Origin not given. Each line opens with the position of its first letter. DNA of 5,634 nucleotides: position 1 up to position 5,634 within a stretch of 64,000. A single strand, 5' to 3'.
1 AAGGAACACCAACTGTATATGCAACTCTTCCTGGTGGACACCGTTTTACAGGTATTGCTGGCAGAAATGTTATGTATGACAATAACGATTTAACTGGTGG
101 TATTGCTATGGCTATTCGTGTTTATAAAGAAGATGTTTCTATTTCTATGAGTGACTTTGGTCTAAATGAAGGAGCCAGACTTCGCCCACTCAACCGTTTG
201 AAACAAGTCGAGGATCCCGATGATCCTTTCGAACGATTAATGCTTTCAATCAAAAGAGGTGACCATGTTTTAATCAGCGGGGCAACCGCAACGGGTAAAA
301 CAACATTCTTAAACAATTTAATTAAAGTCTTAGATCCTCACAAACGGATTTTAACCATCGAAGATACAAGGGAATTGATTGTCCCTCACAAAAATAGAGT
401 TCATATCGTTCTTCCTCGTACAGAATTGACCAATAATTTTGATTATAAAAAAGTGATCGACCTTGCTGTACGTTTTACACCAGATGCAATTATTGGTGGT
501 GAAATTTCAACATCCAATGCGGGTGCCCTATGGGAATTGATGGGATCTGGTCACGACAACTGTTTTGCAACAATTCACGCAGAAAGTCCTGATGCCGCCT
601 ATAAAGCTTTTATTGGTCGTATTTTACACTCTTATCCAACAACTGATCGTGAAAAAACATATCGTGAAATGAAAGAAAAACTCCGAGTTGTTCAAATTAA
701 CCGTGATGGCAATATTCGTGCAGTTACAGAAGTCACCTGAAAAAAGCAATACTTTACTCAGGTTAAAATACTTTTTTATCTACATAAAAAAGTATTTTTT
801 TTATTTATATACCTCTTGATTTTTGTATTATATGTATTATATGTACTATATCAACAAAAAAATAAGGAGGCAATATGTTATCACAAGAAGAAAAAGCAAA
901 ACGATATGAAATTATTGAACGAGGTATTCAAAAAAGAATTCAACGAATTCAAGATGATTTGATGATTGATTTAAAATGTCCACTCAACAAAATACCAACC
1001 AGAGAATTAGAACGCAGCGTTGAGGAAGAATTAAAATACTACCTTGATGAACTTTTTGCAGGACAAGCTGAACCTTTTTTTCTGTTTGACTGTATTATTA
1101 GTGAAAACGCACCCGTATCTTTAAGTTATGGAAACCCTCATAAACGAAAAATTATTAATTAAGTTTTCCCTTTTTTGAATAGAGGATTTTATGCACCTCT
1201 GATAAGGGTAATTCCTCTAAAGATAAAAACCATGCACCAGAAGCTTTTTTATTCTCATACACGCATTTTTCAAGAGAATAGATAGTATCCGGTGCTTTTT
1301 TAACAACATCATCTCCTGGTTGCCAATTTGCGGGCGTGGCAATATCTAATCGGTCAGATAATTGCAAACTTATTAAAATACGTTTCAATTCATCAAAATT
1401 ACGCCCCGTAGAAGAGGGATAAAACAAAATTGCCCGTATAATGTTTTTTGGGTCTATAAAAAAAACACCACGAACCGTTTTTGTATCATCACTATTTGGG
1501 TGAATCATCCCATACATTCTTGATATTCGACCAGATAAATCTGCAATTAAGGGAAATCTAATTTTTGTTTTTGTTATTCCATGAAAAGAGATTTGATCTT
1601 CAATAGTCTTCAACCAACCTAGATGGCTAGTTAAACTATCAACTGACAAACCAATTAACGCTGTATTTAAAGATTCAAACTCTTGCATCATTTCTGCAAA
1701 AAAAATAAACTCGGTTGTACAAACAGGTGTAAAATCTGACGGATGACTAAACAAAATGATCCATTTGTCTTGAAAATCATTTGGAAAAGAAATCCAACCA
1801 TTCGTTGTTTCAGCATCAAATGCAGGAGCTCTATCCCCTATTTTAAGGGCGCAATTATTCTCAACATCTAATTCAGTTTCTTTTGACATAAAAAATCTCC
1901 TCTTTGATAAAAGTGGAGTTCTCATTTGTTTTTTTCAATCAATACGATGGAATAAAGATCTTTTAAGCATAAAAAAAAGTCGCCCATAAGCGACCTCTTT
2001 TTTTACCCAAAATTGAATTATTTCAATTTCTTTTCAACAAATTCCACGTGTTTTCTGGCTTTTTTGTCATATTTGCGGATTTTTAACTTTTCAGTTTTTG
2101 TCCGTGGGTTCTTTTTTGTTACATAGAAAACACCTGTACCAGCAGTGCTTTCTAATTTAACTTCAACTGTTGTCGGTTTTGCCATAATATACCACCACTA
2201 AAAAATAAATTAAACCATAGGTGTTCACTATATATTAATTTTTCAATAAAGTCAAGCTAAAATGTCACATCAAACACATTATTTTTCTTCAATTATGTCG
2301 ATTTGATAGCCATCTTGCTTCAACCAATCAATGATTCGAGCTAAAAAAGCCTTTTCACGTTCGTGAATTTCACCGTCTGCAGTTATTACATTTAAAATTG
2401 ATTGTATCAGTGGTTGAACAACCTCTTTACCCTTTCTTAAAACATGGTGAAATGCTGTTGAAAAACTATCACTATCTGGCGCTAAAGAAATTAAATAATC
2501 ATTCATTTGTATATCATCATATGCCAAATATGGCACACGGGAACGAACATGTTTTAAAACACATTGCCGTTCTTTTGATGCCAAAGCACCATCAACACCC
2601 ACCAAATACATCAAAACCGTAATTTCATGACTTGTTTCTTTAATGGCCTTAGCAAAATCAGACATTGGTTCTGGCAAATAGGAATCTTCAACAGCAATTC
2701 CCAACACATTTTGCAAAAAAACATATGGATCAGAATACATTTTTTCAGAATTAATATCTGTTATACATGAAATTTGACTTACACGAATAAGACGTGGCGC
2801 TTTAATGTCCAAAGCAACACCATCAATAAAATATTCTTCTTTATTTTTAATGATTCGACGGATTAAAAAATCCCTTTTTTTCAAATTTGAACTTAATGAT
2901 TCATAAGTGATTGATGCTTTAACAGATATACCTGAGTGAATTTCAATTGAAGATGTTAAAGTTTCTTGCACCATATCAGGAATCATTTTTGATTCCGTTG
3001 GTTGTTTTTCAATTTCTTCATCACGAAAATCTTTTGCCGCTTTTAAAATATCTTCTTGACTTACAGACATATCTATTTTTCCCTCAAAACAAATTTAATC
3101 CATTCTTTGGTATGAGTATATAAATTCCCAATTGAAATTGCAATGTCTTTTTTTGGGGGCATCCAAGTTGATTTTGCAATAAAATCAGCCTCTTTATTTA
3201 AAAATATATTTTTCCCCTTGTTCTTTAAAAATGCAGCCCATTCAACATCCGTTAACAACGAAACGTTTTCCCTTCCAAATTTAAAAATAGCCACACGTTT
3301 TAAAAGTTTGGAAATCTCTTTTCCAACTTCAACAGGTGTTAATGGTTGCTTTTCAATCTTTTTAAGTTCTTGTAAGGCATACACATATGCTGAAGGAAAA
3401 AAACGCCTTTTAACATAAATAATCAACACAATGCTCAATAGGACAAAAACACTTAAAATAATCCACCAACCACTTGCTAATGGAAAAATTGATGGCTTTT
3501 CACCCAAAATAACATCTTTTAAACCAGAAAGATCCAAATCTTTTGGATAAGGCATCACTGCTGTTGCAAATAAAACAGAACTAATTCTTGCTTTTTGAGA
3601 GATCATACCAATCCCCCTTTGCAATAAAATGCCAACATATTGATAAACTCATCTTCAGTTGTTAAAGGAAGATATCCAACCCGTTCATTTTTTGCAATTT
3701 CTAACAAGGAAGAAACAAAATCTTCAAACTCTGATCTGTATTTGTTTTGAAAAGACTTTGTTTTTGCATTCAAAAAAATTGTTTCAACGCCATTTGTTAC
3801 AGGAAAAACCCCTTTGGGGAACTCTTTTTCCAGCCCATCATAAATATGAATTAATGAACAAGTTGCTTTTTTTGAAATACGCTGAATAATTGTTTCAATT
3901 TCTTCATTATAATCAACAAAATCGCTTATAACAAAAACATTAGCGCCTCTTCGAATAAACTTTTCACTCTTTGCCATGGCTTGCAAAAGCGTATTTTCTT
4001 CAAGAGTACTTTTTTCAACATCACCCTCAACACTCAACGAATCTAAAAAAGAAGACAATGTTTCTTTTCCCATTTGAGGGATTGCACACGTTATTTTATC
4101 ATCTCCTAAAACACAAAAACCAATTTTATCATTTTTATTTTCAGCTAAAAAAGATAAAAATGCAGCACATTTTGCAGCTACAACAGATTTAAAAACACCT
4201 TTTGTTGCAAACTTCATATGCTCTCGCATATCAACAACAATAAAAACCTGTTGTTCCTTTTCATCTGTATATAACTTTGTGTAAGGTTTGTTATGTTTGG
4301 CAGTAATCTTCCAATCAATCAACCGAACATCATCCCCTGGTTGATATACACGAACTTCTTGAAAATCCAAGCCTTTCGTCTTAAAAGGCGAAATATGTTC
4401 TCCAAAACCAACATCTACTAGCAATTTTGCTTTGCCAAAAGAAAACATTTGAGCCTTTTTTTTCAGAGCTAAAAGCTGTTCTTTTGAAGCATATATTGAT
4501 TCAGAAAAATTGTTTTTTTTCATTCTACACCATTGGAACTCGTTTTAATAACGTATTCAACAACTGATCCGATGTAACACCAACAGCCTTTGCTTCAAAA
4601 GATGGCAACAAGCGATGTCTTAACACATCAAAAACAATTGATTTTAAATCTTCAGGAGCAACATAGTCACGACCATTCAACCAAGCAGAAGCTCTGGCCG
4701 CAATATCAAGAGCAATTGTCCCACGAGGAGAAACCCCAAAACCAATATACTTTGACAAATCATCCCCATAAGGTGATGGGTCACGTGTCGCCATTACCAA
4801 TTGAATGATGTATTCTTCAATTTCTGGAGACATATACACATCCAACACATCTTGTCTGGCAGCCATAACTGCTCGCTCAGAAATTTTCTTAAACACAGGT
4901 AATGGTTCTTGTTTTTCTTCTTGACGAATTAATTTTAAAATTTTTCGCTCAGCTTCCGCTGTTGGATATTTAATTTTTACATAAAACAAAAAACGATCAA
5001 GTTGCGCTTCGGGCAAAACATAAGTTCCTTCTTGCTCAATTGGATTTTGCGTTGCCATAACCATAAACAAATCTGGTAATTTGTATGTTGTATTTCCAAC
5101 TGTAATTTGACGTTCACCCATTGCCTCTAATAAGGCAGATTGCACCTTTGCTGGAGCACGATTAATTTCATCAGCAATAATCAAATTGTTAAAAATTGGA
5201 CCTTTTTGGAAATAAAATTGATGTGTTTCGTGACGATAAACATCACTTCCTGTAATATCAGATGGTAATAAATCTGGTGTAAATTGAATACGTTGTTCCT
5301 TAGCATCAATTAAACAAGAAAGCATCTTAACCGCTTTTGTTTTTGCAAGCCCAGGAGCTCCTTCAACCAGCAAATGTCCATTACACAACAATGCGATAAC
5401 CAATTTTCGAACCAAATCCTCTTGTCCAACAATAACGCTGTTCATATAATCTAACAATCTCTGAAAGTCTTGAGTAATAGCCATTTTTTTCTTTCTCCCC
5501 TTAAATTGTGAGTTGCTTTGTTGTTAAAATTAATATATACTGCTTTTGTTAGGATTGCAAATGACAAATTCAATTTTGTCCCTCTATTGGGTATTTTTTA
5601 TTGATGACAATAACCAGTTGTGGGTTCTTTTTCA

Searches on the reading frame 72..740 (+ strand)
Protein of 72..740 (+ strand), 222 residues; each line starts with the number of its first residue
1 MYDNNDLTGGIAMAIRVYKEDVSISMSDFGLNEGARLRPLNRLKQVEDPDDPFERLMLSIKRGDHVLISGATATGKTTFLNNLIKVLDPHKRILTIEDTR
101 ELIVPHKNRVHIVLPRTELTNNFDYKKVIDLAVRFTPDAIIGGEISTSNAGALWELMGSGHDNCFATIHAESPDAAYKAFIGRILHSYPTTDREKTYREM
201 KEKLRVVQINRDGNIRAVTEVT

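Call 56: search_protein_families(library=pfam, proteins=[window:72-740:+], max_evalue=0.00001)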
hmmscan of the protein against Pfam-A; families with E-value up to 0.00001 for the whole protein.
window:72-740:+ (222 aa): 1 family
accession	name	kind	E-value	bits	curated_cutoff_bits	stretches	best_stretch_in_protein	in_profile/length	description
PF00437.27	T2SSE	-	3.2e-19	69.3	24.9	1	40-173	121-248/370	Type II/IV secretion system protein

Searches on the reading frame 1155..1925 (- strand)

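Call 56: search_protein_families(library=pfam, proteins=[window:1155-1925:-], max_evalue=0.00001)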
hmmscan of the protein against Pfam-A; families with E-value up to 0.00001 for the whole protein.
window:1155-1925:- (256 aa): 3 families
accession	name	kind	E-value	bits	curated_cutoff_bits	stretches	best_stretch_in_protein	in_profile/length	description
PF00578.27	AhpC-TSA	-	2e-29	102.5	26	1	29-165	1-123/124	AhpC/TSA family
PF08534.16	Redoxin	-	5.6e-12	46.1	26.6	1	29-166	2-131/148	Redoxin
PF10417.14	1-cysPrx_C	-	1e-07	32.2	21.1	1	186-213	1-32/41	C-terminal domain of 1-Cys peroxiredoxin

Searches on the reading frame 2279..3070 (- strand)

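Call 56: search_protein_families(library=pfam, proteins=[window:2279-3070:-], max_evalue=0.00001)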
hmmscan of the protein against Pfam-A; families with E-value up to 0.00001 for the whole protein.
window:2279-3070:- (263 aa): 1 family
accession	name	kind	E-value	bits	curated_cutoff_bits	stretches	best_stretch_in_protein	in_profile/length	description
PF05099.18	TerB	-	4.4e-06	27.4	24.4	0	151-251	6-107/118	Tellurite resistance protein TerB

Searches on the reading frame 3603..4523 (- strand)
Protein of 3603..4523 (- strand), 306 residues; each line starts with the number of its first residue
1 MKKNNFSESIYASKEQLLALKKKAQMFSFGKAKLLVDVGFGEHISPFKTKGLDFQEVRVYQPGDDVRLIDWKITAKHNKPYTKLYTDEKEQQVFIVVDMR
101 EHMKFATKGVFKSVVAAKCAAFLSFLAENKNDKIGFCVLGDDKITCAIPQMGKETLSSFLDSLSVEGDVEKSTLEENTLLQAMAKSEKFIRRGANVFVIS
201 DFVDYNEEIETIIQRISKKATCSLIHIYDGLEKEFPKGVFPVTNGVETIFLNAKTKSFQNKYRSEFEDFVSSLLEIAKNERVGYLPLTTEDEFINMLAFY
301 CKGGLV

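Call 56: search_protein_families(library=pfam, proteins=[window:3603-4523:-], max_evalue=0.00001)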
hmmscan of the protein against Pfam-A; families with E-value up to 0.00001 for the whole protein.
window:3603-4523:- (306 aa): 1 family
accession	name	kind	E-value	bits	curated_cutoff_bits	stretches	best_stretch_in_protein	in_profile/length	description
PF01882.25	DUF58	-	2e-37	128.9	23.4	1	56-242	1-184/216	Protein of unknown function DUF58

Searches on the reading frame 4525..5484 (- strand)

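Call 56: search_protein_families(library=pfam, proteins=[window:4525-5484:-], max_evalue=0.00001)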
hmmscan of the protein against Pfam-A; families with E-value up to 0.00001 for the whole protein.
window:4525-5484:- (319 aa): 4 families
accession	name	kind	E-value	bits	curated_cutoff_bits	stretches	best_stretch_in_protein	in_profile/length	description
PF07726.17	AAA_3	-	2.9e-62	208.8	27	1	37-167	1-131/131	ATPase family associated with various cellular activities (AAA)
PF17863.7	AAA_lid_2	-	6.3e-19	67.9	22.7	1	245-310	7-72/74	AAA lid domain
PF20030.5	bpMoxR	-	1.8e-16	60.3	27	1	8-192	4-187/205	MoxR domain in the MoxR-vWA-beta-propeller ternary systems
PF07728.20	AAA_5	-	2.7e-11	44.1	22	1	37-165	1-139/139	AAA domain (dynein-related subfamily)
